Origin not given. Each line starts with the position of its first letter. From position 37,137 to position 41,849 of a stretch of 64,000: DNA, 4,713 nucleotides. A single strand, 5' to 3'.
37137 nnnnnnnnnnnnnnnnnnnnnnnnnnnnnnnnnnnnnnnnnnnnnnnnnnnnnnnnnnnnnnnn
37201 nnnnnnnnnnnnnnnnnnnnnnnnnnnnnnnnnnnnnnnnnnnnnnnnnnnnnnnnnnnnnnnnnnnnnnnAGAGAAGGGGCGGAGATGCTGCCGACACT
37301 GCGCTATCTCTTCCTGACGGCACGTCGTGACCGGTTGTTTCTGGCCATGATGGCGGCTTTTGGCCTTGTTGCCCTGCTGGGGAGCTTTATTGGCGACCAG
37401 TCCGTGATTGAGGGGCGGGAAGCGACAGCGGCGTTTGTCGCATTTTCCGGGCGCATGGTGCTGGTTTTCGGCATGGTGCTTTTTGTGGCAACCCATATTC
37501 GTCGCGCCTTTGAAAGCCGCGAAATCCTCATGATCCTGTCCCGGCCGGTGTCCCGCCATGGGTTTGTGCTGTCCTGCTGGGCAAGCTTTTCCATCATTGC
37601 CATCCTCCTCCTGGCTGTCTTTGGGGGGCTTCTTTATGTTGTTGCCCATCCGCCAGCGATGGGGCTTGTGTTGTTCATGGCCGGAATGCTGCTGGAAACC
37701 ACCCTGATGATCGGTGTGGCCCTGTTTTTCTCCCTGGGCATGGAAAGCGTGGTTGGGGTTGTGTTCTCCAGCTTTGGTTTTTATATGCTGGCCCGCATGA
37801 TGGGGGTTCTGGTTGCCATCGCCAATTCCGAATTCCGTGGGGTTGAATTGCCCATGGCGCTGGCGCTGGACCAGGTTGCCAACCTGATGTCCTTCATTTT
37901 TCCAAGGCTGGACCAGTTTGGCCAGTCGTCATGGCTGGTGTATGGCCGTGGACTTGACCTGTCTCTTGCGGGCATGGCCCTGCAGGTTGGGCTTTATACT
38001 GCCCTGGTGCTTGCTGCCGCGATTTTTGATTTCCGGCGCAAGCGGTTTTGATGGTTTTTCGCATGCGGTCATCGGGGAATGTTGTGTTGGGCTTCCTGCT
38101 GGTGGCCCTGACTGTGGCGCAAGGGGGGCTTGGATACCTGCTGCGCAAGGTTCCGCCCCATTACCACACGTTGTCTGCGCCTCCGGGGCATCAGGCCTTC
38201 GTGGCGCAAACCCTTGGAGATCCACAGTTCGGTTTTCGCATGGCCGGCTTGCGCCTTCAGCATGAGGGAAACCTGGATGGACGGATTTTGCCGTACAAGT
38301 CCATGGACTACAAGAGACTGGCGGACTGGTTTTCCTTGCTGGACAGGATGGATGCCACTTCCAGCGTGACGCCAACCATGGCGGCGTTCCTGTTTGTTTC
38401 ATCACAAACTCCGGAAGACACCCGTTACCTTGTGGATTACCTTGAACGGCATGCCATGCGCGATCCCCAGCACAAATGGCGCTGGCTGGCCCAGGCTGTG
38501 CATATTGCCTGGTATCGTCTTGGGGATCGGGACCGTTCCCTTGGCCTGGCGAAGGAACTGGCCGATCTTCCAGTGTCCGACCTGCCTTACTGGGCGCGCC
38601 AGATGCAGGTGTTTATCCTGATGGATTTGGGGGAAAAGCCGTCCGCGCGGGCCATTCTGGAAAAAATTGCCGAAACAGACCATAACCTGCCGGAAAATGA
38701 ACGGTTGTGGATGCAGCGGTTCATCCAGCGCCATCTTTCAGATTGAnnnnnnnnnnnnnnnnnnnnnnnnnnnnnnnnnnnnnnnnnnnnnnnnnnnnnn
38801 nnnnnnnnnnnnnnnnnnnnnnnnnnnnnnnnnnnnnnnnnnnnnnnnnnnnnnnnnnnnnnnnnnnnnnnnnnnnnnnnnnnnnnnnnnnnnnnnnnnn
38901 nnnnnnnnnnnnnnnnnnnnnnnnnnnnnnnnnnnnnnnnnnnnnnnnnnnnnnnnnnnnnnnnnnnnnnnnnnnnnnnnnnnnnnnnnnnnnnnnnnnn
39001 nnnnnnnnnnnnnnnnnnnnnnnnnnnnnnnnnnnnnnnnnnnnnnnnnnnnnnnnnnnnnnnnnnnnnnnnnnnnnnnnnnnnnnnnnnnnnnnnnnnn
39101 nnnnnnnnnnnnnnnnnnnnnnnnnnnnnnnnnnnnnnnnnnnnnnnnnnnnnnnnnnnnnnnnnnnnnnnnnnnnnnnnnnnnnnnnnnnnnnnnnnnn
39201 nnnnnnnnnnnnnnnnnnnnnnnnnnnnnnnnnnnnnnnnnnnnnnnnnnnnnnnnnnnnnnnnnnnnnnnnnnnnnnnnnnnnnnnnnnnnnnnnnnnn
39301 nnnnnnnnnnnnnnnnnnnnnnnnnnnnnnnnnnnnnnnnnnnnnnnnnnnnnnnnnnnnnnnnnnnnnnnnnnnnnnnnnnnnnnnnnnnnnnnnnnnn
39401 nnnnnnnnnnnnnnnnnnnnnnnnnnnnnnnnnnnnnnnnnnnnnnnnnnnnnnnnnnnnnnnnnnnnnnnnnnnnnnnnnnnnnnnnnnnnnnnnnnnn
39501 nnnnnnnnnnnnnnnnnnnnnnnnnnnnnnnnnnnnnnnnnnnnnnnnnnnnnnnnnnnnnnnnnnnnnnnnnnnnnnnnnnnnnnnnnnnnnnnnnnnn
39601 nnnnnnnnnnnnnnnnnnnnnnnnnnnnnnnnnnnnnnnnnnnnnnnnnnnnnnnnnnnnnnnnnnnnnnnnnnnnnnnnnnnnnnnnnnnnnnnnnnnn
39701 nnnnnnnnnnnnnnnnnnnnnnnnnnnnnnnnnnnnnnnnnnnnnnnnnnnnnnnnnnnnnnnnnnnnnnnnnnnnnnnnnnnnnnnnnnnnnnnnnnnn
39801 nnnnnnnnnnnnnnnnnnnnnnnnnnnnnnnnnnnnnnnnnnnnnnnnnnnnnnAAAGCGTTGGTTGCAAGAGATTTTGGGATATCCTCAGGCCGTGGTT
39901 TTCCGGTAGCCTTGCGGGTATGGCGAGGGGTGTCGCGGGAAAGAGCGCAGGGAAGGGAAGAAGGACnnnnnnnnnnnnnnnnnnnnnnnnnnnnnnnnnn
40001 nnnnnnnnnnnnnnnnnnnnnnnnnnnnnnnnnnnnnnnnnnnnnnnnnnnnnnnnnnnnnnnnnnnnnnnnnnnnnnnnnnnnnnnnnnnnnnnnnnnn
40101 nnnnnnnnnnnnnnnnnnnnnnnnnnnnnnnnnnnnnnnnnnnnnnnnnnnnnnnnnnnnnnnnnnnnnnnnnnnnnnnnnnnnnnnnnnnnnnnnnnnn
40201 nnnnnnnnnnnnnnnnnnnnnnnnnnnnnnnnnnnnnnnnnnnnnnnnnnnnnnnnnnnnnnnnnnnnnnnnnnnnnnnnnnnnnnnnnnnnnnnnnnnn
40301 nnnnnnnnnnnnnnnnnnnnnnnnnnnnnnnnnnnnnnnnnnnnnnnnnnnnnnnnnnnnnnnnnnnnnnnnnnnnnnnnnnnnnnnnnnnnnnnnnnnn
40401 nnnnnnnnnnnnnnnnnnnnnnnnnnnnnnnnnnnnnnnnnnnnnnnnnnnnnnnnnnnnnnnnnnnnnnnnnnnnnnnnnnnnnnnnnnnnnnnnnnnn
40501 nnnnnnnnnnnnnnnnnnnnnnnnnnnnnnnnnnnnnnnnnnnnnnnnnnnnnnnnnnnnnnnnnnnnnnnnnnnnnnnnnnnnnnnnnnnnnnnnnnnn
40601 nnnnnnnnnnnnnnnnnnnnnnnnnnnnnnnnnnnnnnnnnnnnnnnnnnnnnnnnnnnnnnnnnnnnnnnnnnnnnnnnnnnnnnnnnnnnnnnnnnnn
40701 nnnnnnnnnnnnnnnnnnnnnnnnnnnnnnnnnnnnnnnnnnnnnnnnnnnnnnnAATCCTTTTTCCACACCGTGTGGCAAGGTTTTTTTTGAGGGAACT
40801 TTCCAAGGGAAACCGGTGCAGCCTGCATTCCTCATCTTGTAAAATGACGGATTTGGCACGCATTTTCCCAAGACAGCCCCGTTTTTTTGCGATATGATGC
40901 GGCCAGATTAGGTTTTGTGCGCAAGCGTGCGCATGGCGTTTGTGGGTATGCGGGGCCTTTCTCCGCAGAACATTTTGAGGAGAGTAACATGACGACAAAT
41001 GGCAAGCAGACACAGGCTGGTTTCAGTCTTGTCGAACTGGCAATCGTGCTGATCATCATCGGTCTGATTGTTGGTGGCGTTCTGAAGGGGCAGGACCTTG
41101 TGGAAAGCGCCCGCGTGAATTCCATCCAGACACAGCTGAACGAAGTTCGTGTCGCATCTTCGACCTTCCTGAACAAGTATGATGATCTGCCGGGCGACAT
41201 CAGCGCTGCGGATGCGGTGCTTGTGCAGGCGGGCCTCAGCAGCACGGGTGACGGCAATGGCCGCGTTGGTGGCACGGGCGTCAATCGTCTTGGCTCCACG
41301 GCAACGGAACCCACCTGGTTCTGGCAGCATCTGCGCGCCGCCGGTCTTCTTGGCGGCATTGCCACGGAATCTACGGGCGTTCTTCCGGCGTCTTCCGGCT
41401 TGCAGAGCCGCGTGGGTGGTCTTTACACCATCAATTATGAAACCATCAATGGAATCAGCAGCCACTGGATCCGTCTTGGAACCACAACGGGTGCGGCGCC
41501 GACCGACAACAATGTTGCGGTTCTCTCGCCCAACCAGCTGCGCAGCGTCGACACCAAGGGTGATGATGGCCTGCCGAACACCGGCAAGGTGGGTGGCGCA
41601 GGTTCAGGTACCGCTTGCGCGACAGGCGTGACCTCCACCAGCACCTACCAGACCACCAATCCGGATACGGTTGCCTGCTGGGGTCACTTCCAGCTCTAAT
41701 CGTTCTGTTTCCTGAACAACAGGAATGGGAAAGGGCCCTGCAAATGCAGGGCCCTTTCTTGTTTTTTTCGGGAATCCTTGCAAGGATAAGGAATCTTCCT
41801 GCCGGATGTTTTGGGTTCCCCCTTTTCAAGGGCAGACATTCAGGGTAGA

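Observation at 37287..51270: Split ABC transporter embedded in the pilus locus (permease after the secretin gene, ATPase fused by ATGA overlap to the PilP-like gene)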

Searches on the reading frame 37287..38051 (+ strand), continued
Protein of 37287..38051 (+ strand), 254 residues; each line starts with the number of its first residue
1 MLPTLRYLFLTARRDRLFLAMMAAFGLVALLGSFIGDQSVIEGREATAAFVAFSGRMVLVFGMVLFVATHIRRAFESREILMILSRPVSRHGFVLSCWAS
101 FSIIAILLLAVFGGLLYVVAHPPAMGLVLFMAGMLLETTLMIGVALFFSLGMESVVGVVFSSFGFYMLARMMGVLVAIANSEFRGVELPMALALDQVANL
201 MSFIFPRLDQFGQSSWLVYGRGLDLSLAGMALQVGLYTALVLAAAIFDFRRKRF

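Call 49: search_protein_representatives(alignment_id=A1)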
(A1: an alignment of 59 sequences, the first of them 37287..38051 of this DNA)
Query: 59 sequences, 252 profile positions. Proteins with E-value up to 0.001 (for the whole library): 2048; up to 1e-10: 920; up to 1e-30: 435. The best 150 are listed.
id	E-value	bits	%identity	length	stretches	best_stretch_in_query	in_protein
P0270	8.1e-90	317.0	-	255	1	3-252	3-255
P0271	6.2e-89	314.1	-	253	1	1-252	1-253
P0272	2.7e-88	312.0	-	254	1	3-252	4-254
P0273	3.8e-88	311.5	-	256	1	2-252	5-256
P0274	6.4e-87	307.5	-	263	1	3-252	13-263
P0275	1.1e-86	306.8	-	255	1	4-252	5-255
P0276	2.8e-85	302.1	-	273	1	3-252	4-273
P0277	9.5e-85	300.4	-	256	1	2-252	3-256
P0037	2.5e-83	295.7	-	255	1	3-252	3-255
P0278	4.8e-83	294.8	-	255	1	3-252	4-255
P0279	8.3e-83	294.0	-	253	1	2-252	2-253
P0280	2.1e-82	292.7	-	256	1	3-252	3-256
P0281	5.9e-82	291.2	-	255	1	2-252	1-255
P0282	1.3e-81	290.1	-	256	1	2-252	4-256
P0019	1.3e-80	286.9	-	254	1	2-252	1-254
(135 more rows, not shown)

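Call 59: search_dna_similar(query=window:37287-38051:+, collection=plasmids, mode=protein, max_evalue=0.001, max_rows=20)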
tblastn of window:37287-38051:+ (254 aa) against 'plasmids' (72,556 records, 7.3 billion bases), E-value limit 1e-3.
No match.

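Call 60: search_protein_families(library=pfam, proteins=[L004:1895-2866:+], max_evalue=1)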
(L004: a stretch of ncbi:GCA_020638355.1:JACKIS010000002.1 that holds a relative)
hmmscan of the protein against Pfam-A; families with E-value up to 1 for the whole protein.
L004:1895-2866:+ (323 aa): 0 families

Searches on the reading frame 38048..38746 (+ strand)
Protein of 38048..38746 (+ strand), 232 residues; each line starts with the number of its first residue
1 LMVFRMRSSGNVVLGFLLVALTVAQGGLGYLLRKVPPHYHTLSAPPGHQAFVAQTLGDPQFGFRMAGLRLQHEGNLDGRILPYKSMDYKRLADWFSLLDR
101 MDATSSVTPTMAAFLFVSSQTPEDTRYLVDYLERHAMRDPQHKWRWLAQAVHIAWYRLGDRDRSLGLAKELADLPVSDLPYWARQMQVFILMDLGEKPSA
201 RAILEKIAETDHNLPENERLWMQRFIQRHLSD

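Call 4: search_protein_families(library=pfam, proteins=[window:38048-38746:+], max_evalue=0.01)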
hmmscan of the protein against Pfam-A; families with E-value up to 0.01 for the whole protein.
window:38048-38746:+ (232 aa): 0 families

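Call 8: search_protein_families(library=ncbifam, proteins=[window:38048-38746:+], max_evalue=1)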
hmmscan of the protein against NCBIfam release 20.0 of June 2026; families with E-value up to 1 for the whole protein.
window:38048-38746:+ (232 aa): 2 families
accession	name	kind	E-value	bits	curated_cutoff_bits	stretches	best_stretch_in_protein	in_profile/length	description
TIGR03504.1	FimV_Cterm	subfamily_domain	0.07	13.2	30.65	1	192-212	10-30/44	FimV/HubP family polar landmark protein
NF052415.1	T3SS_chap_SctY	equivalog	0.08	13.5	70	1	112-206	12-102/106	type III secretion apparatus assembly chaperone SctY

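Call 36: find_homologous_proteins(query=window:38051-38746:+, max_evalue=0.001)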
Query window:38051-38746:+ (231 aa): 29 proteins with E <= 0.001 among 1038 candidates.
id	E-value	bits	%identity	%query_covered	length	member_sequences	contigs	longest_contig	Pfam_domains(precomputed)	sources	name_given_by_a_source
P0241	1.4e-153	527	100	100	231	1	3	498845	-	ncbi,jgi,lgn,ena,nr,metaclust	ncbi:MAG TPA: hypothetical protein DCW68_03695 [Rhodospirillaceae bacterium]|nr:MAG: hypothetical pr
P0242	6.2e-111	388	75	98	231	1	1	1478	-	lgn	-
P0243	3.1e-100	353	72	87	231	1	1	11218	-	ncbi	-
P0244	9.3e-99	348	70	90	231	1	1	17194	-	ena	-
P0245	1.9e-72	262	55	90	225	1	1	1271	-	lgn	-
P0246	4.1e-66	241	51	90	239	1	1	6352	-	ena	-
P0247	2.3e-65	239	52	87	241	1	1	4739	-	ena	-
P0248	1.3e-54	203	49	93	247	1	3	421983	-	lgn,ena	-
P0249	1.3e-49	187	47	94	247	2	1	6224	-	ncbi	-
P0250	1.5e-36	144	38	97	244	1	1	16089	-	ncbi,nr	ncbi:MAG: hypothetical protein HYU57_09205 [Micavibrio aeruginosavorus]|nr:hypothetical protein [Mic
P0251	2.5e-35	140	39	81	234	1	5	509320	-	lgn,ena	-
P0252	1.8e-34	138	38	95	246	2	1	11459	-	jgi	jgi:hypothetical protein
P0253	4.0e-33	133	39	86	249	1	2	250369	-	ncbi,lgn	-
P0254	5.9e-32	129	36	86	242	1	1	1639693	-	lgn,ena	-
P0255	4.2e-29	120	40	78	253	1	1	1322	-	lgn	-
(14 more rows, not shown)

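Call 39: search_protein_families(library=pfam, alignment_id=A2, max_evalue=0.1)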
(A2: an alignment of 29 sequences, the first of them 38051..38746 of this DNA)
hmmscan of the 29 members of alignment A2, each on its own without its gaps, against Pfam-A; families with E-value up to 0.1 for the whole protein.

A. member 1, window:38051-38746:+ (231 aa): 1 family
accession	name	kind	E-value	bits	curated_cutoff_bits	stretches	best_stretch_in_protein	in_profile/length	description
PF17874.7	TPR_MalT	-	0.07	12.8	45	1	127-214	183-274/336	MalT-like TPR region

B. families by the number of members that match (of 29 scanned): 8 families
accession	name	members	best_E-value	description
PF19604.4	DUF6109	1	0.00045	Family of unknown function (DUF6109)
PF02624.21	YcaO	1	0.011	YcaO cyclodehydratase, ATP-ad Mg2+-binding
PF22564.2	HAAS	1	0.024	HAAS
PF24979.1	Death_EDAR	1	0.028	EDAR death domain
PF06812.17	ImpA_N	1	0.038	ImpA, N-terminal, type VI secretion system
PF02845.22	CUE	1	0.043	CUE domain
PF03221.22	HTH_Tnp_Tc5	1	0.052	Tc5 transposase DNA-binding domain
PF17874.7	TPR_MalT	1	0.07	MalT-like TPR region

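Call 40: search_solved_structures(query=A2, max_evalue=10)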
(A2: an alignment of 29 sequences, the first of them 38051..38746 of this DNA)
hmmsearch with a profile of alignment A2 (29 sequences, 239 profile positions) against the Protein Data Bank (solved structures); distinct sequences matched with E-value up to 10: 5.
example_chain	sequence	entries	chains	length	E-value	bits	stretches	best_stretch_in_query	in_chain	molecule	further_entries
4mal_A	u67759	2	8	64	0.095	15.5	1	191-224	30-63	Motility protein FimV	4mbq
9l08_A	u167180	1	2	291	0.54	13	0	192-236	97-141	Covalently Connected Cytochrome c555 trimer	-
3ltj_A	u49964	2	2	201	2.7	10.7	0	155-208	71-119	AlphaRep-4 | bA3-2: binder of A3 protein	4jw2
3ltm_A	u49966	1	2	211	3.3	10.5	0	156-208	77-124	Alpha-Rep4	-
6ft5_A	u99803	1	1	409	4.6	10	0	166-208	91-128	alphaRep A3_A3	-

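Call 47: predict_structure(alignment_id=A2)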
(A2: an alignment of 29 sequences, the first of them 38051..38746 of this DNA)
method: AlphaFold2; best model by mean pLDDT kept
length: 231 residues; sequences in the alignment: 29
mean_pLDDT: 89.5   pTM: 0.77
mean pLDDT of the five models: 89.5, 88.6, 88.0, 87.7, 87.5
residues with pLDDT >= 90: 168; 70-90: 42; 50-70: 16; < 50: 5
segments of 3 or more residues with pLDDT < 50: 1-5
pLDDT, mean of each block of 10 residues (from residue 1): 54 92 92 65 90 90 90 69 88 94 93 91 97 96 97 97 98 93 96 96 95 94 93 74
secondary structure, 60 per line:
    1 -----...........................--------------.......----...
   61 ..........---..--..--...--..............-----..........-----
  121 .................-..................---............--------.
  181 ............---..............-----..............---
elements in order: H6-32 H47-53 H58-70 H87-100 H106-115 H121-137 H139-156 H160-171 H180-192 H196-209 H215-228

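Call 51: fold_search(model_id=the predicted structure, library=pdb)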
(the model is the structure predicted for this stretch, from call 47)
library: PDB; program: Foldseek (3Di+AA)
matches with E <= 10: 1293; with E <= 0.001: 0
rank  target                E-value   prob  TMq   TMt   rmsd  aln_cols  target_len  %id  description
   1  8chy                  8.5e-03  1.00  0.35  0.31   9.1       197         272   16  Crystal structure of an 8-repeat consensus TPR superhelix with Zinc. (released 2024-02-21)
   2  9qhc_B                1.2e-02  0.93  0.22  0.19  12.3       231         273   15  Crystal structure of 8-repeat CTPR protein with eliminated coordination sites (released 2025-10-22)
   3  6yj6_A                1.5e-02  1.00  0.40  0.14   9.4       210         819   11  Structure of the TFIIIC subcomplex tauA (released 2020-09-16)
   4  8zht_B                1.6e-02  1.00  0.44  0.55   6.9       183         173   15  Structure of PpiD-YfgM complex (released 2025-02-12)
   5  3vtx_B                2.9e-02  1.00  0.36  0.43  10.2       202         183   11  Crystal structure of MamA protein (released 2012-10-31)
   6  3as5_A                3.1e-02  0.99  0.34  0.41   9.6       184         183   15  MamA AMB-1 P212121 (released 2011-07-20)
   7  4r7s                  4.6e-02  1.00  0.33  0.31   9.2       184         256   11  Crystal structure of a tetratricopeptide repeat protein (PARMER_03812) from Parabacteroides merdae ATCC 43184 at 2.39 A  (released 2014-10-01)
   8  2ifu_D                5.0e-02  0.99  0.40  0.36   7.2       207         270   12  Crystal Structure of a Gamma-SNAP from Danio rerio (released 2006-10-10)
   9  6xh5_A                5.2e-02  1.00  0.45  0.32   7.3       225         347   10  Hierarchical design of multi-scale protein complexes by combinatorial assembly of oligomeric helical bundle and repeat (released 2021-06-02)
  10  9qhc_A                5.5e-02  0.96  0.30  0.26  11.6       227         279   14  Crystal structure of 8-repeat CTPR protein with eliminated coordination sites (released 2025-10-22)
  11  6bv9                  5.8e-02  0.99  0.36  0.21   9.7       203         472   15  Structure of proteinaceous RNase P 1 (PRORP1) from A. thaliana after overnight soak with juglone (released 2019-06-12)
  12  4buj_B                5.8e-02  0.97  0.32  0.07  11.6       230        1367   14  Crystal structure of the S. cerevisiae Ski2-3-8 complex (released 2013-08-28)
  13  5waq                  6.0e-02  0.98  0.32  0.34   9.1       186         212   15  Structure of BamD from Neisseria gonorrhoeae (released 2017-12-06)
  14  9yr6_B                6.3e-02  1.00  0.48  0.42   6.0       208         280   13  Structure of HTTQ23-HAP40 complex bound to a small molecule ligand (released 2025-12-03)
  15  3vty_D                6.3e-02  1.00  0.39  0.49   7.4       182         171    9  Crystal structure of MamA (released 2012-10-31)
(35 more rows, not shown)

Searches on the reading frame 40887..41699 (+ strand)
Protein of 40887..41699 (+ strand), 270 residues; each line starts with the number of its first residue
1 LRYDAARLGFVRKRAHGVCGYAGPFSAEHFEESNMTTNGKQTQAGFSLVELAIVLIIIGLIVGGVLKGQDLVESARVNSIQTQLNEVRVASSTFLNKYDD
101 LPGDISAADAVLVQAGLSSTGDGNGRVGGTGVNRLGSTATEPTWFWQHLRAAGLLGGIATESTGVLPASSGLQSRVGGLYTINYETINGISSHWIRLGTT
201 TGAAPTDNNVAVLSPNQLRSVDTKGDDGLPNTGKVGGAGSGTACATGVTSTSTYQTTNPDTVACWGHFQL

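Call 4: search_protein_families(library=pfam, proteins=[window:40887-41699:+], max_evalue=0.01)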
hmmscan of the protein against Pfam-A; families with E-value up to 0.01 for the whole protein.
window:40887-41699:+ (270 aa): 1 family
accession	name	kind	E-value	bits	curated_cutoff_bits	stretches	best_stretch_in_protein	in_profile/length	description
PF07963.17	N_methyl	-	1.8e-05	24.5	21.2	1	42-66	3-27/27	Prokaryotic N-terminal methylation motif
